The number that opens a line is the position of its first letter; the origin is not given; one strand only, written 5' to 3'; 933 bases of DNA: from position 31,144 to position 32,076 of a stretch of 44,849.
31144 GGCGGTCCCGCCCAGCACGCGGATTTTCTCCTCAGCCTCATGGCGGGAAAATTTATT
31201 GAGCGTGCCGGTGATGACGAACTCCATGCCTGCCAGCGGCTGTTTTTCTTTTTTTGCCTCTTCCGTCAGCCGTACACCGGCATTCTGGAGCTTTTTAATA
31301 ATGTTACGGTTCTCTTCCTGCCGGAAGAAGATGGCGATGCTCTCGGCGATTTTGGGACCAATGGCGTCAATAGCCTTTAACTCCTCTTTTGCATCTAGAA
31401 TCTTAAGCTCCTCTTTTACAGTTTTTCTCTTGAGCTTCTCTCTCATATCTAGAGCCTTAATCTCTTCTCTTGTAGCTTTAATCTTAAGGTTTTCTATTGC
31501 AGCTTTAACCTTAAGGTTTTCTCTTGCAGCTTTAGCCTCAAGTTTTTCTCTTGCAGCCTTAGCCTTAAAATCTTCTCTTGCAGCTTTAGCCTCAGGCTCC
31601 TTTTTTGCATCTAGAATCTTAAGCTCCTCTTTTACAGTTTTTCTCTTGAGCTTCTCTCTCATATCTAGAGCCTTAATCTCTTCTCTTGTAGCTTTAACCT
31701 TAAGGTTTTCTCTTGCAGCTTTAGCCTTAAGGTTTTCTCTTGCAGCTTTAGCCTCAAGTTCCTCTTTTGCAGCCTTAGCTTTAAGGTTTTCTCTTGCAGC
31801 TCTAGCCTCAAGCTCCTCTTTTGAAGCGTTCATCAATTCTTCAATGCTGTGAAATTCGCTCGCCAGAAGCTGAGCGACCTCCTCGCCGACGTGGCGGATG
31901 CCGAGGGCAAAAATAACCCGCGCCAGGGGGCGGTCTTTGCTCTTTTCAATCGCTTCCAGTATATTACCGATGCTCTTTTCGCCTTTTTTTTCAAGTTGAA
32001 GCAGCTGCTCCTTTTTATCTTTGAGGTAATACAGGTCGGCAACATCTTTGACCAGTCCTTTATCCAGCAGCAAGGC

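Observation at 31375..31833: NAD-dependent DNA ligase carries a 17-unit, 27-nt in-frame tandem array with a 216-nt higher-order duplication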

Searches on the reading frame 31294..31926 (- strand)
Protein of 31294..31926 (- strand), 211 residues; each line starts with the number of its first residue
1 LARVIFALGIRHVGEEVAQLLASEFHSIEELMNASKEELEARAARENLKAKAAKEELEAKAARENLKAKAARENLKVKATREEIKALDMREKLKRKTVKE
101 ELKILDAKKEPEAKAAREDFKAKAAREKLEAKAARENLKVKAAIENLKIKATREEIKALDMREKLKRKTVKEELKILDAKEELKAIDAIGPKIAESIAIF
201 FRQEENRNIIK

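Call 38: search_protein_representatives(alignment_id=A1)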
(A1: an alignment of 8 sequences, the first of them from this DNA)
Query: 8 sequences, 142 profile positions. Proteins with E-value up to 0.001 (for the whole library): 2443; up to 1e-10: 85; up to 1e-30: 1. The best 150 are listed.
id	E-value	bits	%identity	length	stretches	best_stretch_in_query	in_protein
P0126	2.3e-42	160.5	-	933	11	1-40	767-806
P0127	7.4e-21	90.8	-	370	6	2-35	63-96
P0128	8.8e-21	90.6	-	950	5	31-115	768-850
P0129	1.4e-19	86.6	-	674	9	1-38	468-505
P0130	1.6e-19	86.4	-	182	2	1-40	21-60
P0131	1.1e-18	83.8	-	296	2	1-38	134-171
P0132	7.7e-17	77.8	-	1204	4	36-113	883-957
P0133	1.2e-16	77.1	-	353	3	1-39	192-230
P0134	2.9e-16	75.9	-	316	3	3-40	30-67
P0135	4.0e-16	75.5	-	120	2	1-39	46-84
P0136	5.9e-16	74.9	-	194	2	1-39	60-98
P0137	7.1e-16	74.7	-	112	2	1-38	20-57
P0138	1.1e-15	74.0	-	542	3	1-40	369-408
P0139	1.2e-15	74.0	-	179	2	2-40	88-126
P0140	1.7e-15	73.4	-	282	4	2-36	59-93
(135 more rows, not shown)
